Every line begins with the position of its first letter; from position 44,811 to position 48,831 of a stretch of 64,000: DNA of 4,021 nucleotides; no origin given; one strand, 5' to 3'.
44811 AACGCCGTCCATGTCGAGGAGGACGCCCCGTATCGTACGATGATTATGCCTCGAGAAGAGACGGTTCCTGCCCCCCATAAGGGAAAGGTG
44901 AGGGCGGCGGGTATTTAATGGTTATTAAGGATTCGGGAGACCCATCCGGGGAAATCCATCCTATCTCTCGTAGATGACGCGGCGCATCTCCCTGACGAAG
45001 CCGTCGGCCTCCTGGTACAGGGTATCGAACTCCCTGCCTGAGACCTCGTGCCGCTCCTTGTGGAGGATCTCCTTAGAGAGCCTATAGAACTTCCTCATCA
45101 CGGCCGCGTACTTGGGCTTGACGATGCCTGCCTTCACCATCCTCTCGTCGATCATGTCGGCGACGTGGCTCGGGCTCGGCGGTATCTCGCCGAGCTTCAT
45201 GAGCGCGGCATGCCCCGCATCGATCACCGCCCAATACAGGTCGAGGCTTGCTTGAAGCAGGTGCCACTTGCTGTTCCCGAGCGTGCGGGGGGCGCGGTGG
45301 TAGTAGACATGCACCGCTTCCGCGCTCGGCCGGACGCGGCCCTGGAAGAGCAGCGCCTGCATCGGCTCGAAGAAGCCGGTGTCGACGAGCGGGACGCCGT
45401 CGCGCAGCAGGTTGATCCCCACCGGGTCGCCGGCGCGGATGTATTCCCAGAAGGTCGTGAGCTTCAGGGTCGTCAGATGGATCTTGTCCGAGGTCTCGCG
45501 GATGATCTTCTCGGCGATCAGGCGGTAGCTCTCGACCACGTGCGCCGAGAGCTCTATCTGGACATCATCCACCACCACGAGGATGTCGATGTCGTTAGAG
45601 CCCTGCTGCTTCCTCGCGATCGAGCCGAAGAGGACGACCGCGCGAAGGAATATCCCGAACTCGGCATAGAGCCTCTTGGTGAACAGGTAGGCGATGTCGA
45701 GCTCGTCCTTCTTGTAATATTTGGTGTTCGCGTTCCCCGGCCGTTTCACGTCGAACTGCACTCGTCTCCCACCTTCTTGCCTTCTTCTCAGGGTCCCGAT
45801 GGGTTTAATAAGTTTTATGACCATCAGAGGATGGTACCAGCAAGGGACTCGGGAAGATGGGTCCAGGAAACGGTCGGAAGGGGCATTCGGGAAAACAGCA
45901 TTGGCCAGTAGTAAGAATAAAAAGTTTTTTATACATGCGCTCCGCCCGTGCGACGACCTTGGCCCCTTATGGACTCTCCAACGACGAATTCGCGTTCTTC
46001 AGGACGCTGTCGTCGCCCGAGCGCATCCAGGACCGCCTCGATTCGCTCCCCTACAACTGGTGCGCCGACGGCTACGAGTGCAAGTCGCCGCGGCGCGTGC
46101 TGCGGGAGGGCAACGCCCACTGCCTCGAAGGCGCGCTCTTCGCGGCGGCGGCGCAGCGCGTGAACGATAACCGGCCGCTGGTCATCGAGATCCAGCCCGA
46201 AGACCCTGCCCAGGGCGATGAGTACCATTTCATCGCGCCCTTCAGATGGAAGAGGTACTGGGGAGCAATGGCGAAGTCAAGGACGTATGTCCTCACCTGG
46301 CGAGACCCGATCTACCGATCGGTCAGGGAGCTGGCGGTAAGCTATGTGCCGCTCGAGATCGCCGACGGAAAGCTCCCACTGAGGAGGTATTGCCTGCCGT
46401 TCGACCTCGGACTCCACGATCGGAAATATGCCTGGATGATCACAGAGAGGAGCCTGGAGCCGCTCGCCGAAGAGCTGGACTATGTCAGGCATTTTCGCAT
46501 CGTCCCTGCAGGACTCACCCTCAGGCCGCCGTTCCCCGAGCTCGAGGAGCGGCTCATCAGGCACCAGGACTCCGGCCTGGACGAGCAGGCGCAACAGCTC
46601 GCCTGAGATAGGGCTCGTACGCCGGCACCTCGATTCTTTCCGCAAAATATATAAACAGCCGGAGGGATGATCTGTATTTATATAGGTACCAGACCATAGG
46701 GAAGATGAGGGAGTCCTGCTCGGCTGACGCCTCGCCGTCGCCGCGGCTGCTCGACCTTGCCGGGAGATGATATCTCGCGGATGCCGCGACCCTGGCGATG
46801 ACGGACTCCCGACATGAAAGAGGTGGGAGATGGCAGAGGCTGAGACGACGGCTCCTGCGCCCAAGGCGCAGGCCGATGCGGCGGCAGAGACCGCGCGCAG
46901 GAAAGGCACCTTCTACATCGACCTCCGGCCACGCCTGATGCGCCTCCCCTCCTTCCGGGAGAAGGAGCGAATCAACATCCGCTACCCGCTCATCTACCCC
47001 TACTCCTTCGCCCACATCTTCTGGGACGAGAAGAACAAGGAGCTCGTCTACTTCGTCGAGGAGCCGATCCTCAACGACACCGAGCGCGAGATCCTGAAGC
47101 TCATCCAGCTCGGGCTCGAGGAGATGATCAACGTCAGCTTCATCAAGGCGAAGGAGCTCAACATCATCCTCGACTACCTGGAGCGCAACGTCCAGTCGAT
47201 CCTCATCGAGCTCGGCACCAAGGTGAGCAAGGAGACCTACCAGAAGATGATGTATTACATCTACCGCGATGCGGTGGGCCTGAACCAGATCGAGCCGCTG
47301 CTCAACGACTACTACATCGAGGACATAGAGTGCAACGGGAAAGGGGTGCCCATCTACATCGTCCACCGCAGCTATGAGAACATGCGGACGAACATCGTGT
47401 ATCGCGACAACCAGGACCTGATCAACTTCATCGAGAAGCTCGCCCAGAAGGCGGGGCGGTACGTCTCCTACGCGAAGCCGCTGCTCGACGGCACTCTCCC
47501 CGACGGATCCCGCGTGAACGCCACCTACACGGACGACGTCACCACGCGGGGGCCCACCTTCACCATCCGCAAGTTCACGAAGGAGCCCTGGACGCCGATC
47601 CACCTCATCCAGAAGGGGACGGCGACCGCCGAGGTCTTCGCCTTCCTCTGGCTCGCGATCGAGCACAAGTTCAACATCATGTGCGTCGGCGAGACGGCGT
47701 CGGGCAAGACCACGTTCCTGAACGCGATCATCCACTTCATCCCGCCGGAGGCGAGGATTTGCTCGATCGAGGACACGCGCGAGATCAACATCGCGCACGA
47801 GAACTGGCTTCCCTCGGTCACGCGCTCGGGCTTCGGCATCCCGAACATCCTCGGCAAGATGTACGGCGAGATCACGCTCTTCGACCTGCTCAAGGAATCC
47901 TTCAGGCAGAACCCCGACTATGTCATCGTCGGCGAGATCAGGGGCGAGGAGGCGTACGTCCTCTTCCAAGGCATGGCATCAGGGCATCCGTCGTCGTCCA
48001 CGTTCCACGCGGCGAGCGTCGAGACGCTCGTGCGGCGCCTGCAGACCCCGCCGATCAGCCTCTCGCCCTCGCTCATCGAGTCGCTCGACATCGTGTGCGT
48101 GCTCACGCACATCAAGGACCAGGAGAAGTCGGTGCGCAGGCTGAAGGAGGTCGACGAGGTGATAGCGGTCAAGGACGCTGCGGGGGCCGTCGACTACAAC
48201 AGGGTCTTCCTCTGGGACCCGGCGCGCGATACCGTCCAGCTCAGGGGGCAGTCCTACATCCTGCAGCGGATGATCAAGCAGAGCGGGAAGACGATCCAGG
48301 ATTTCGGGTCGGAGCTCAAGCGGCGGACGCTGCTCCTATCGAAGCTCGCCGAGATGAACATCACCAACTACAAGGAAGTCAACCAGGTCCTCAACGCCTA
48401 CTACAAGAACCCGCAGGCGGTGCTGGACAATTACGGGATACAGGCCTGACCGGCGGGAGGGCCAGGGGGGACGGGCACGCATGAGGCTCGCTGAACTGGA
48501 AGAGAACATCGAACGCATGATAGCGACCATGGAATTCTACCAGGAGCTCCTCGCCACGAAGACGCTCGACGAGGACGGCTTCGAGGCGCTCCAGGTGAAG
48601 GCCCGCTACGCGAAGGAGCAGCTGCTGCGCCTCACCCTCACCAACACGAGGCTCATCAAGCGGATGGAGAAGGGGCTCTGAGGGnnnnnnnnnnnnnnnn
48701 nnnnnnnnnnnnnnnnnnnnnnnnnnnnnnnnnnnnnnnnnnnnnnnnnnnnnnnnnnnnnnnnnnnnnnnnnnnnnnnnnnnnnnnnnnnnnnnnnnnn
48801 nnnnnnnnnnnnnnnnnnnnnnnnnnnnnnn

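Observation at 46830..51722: Epd/Tad-like type IV filament assembly module with split platform proteins and a long N-terminal extension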

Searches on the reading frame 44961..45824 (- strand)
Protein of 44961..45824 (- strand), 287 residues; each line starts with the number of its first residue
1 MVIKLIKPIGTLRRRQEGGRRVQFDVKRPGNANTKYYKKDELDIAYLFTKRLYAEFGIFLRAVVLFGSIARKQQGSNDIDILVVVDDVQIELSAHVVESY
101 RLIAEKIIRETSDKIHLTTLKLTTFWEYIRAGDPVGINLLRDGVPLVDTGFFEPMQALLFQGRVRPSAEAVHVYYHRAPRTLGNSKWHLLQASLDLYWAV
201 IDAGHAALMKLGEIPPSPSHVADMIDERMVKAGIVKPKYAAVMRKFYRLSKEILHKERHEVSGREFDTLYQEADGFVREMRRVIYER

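Call 21: search_protein_families(library=pfam, proteins=[window:44961-45824:-], max_evalue=0.1)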
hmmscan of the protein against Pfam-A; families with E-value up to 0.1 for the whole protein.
window:44961-45824:- (287 aa): 2 families
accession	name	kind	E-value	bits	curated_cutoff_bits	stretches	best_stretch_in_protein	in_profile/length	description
PF18765.7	Polbeta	-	1.5e-06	28.7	26.9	1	61-121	14-70/93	Polymerase beta, Nucleotidyltransferase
PF01909.29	NTP_transf_2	-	4.6e-05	24.2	21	1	62-114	16-68/93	Nucleotidyltransferase domain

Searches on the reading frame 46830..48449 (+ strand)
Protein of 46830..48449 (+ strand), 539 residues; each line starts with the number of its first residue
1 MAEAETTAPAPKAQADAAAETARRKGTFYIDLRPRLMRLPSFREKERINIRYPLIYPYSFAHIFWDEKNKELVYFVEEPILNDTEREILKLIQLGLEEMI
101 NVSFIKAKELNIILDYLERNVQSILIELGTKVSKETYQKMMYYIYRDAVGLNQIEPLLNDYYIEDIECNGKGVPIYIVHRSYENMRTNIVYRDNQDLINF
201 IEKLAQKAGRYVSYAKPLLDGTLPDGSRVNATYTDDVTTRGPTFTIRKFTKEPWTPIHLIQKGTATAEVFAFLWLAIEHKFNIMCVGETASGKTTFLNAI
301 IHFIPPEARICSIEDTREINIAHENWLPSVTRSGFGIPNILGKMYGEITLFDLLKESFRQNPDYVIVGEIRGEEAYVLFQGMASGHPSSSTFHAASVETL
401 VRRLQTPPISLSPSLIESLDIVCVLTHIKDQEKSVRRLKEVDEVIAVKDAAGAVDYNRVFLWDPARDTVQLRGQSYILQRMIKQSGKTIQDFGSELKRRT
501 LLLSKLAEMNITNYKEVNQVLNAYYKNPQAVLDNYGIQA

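Call 3: search_protein_families(library=pfam, proteins=[window:46830-48449:+], max_evalue=0.1)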
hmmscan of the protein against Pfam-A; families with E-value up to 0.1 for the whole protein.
window:46830-48449:+ (539 aa): 9 families
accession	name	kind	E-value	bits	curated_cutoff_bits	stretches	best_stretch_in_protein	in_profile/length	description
PF00437.27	T2SSE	-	2.1e-31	109.4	24.9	1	153-422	7-272/370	Type II/IV secretion system protein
PF12775.13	AAA_7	-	0.0044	17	25.8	1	266-308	19-61/181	P-loop containing dynein motor region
PF00735.24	Septin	-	0.0053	16.5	26.2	1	280-302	4-26/280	Septin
PF23989.1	PilB3_C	-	0.018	15.6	27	1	474-532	9-67/83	PilB3-like, C-terminal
PF01580.24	FtsK_SpoIIIE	-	0.034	14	24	1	281-301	40-60/221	FtsK/SpoIIIE family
PF00350.29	Dynamin_N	-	0.044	14.2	27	0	283-303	1-21/168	Dynamin family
PF13555.12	AAA_29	-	0.049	13.8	27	1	282-308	24-50/61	P-loop containing region of AAA domain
PF04665.18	Pox_A32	-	0.057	13.3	22.8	0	278-301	11-34/242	Poxvirus A32 protein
PF15753.10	BLOC1S3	-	0.066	13.7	27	0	484-529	76-121/172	Biogenesis of lysosome-related organelles complex 1 subunit 3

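Call 4: search_protein_families(library=ncbifam, proteins=[window:46830-48449:+], max_evalue=0.1)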
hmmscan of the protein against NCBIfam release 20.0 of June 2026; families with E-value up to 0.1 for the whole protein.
window:46830-48449:+ (539 aa): 22 families
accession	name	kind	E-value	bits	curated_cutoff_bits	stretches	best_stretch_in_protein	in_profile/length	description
NF058587.1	archaellum_moto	equivalog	9.6e-125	417.3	550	1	41-527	23-520/527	archaellum flagellar ATPase motor FlaI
NF053672.1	bindosome_BasE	exception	5.1e-67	226.7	1000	1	55-527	46-510/512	bindosome assembly system ATPase subunit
TIGR03819.1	heli_sec_ATPase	hypoth_equivalog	8.7e-42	143.5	373.15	1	123-406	24-299/340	TadA family conjugal transfer-associated ATPase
TIGR02788.1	VirB11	equivalog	1.8e-37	129.1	249.95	2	266-405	130-263/308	P-type DNA transfer ATPase VirB11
NF010469.0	PRK13894.1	subfamily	2.2e-32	112.7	508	1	153-449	26-312/320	conjugal transfer ATPase TrbB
TIGR02782.1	TrbB_P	equivalog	2.6e-32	112.3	304.55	1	153-449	13-298/303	P-type conjugative transfer ATPase TrbB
NF010475.0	PRK13900.1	equivalog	2.4e-29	102.4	389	2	267-405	147-280/333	type IV secretion system ATPase VirB11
NF010407.0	PRK13833.1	subfamily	4.7e-22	78.8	499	1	201-431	66-288/323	conjugal transfer protein TrbB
NF010425.0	PRK13851.1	equivalog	2.7e-21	75.8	461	1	267-397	149-273/344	type IV secretion system protein VirB11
NF041000.1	ATPase_ComGA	equivalog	3.7e-13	49.1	300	1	283-410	131-248/267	competence type IV pilus ATPase ComGA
NF007755.0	PRK10436.1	equivalog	1.8e-10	40.1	617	1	283-405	222-333/465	type II secretion system protein GspE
TIGR01420.1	pilT_fam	subfamily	4e-09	36.1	319.1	1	279-404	121-239/343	PilT/PilU family type 4a pilus ATPase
TIGR02533.1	type_II_gspE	equivalog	5.3e-08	32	630.25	1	278-405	240-357/486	type II secretion system ATPase GspE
TIGR02525.1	plasmid_TraJ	equivalog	9e-08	31.5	368.3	1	285-414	154-280/372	plasmid transfer ATPase TraJ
TIGR02538.1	type_IV_pilB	equivalog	5e-07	28.7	675.65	1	283-405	319-430/564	type IV-A pilus assembly ATPase PilB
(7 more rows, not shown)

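Call 5: find_encoding_contigs(protein=window:46830-48449:+, flank=10000, max_places=6)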
Protein window:46830-48449:+ (539 aa): 1 contig read that carries it; 1 place shown.
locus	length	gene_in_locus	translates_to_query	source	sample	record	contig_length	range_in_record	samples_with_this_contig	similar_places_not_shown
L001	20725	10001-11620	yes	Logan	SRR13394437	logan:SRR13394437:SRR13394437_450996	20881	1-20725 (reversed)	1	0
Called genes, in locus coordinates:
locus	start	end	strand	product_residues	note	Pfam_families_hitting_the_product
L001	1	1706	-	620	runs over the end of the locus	?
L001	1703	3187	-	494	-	PF00403:HMA, PF02683:DsbD_TM (weak), PF13386:DsbD_2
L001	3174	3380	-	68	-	PF00403:HMA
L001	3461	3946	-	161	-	PF12802:MarR_2, PF24034:DUF7343, PF01047:MarR (weak)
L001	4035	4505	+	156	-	-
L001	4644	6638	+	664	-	PF06280:fn3_5 (faint), PF10633:NPCBM_assoc (faint), PF23619:Ig_VWA7 (faint), PF22680:Glyco_hydro_123_N_2 (faint), PF06030:WxLIP_PGBD (faint), PF15418:DUF4625 (faint)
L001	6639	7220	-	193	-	PF02676:TYW3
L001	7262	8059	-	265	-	PF00702:Hydrolase, PF13419:HAD_2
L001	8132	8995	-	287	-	PF18765:Polbeta (weak)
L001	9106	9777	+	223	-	-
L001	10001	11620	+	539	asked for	PF00437:T2SSE, PF27713:UCP018868 (weak)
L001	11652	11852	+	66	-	-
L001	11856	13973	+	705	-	PF00482:T2SSF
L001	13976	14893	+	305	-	PF00482:T2SSF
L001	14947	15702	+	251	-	PF13242:Hydrolase_like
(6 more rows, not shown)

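Call 38: search_solved_structures(query=window:46830-48446:+, max_evalue=0.00001)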
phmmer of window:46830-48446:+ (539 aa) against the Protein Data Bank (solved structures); distinct sequences matched with E-value up to 0.00001: 10.
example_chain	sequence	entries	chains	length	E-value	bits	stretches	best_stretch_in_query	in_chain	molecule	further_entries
2oap_1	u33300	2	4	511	9.9e-120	403.3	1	36-532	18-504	Type II secretion system protein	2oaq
4ii7_A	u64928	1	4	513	1.6e-83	283.8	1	121-518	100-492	FlaI ATPase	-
4ihq_A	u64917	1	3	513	1.1e-82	281.1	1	121-518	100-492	FlaI ATPase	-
8rkd_E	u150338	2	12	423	2.2e-42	148.1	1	131-445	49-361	Pilus assembly ATPase CpaF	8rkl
8rjf_A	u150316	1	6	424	2.2e-42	148.1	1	131-445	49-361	Pilus assembly ATPase CpaF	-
9e24_A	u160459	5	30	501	3.4e-42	147.5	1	131-445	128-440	CpaF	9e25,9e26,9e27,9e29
6bge_A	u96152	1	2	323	3e-19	71.8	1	212-410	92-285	VirB11-like protein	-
1g6o_A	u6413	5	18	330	3.2e-19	71.7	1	212-410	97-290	CAG-ALPHA | virB11 homolog | Cag-alfa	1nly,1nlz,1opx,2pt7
2gza_A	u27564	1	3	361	9.6e-14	53.6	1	191-405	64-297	Type IV secretion system protein VirB11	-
10my_A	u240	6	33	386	4.9e-06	28.2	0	275-404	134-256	PilT/PilU family type 4a pilus ATPase | Twitching motility protein PilT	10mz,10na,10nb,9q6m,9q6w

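Call 83: search_protein_families(library=pfam, alignment_id=A5, max_evalue=0.01)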
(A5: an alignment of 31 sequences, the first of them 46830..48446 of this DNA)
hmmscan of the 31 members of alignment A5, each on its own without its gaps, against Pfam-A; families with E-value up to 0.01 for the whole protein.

A. member 1, window:46830-48446:+ (539 aa): 3 families
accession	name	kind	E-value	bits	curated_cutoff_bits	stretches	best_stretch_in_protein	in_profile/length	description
PF00437.27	T2SSE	-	2.1e-31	109.4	24.9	1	153-422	7-272/370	Type II/IV secretion system protein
PF12775.13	AAA_7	-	0.0044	17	25.8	0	266-308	19-61/181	P-loop containing dynein motor region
PF00735.24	Septin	-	0.0053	16.5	26.2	0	280-302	4-26/280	Septin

B. families by the number of members that match (of 31 scanned): 17 families
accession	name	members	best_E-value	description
PF00437.27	T2SSE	31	2.5e-35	Type II/IV secretion system protein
PF23989.1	PilB3_C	25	6.3e-10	PilB3-like, C-terminal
PF00735.24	Septin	21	0.00024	Septin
PF01580.24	FtsK_SpoIIIE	16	0.00031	FtsK/SpoIIIE family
PF12775.13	AAA_7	9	0.00038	P-loop containing dynein motor region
PF00350.29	Dynamin_N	8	0.00017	Dynamin family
PF00005.33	ABC_tran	6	0.00049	ABC transporter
PF13555.12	AAA_29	4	0.00046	P-loop containing region of AAA domain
PF04665.18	Pox_A32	4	0.0037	Poxvirus A32 protein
PF13476.12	AAA_23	2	0.00029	AAA domain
PF00270.35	DEAD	2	0.001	DEAD/DEAH box helicase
PF11989.14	Dsl1_C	1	0.0016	Retrograde transport protein Dsl1 C terminal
PF10662.15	PduV-EutP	1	0.0027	Ethanolamine utilisation - propanediol utilisation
PF23355.1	IFT52_GIFT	1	0.0044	IFT52 GIFT domain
PF01926.29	MMR_HSR1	1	0.0069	50S ribosome-binding GTPase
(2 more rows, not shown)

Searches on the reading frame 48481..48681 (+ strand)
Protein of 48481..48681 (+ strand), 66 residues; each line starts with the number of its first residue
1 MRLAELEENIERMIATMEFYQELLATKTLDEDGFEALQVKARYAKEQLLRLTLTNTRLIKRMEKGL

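Call 3: search_protein_families(library=pfam, proteins=[window:48481-48681:+], max_evalue=0.1)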
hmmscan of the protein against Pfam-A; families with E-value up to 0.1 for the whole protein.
window:48481-48681:+ (66 aa): 2 families
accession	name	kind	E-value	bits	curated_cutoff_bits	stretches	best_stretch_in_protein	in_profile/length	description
PF18768.7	RNPP_C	-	0.016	15.1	26.5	1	11-64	93-146/213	RNPP family C-terminal domain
PF20567.3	DUF6776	-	0.066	13.7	27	1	3-54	26-79/149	Family of unknown function (DUF6776)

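Call 4: search_protein_families(library=ncbifam, proteins=[window:48481-48681:+], max_evalue=0.1)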
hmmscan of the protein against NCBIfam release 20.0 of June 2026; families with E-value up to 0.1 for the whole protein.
window:48481-48681:+ (66 aa): 1 family
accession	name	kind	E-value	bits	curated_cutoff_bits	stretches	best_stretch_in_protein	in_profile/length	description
TIGR01572.1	A_thl_para_3677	paralog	0.049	13.4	104.2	1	2-60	62-120/265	TIGR01572 family protein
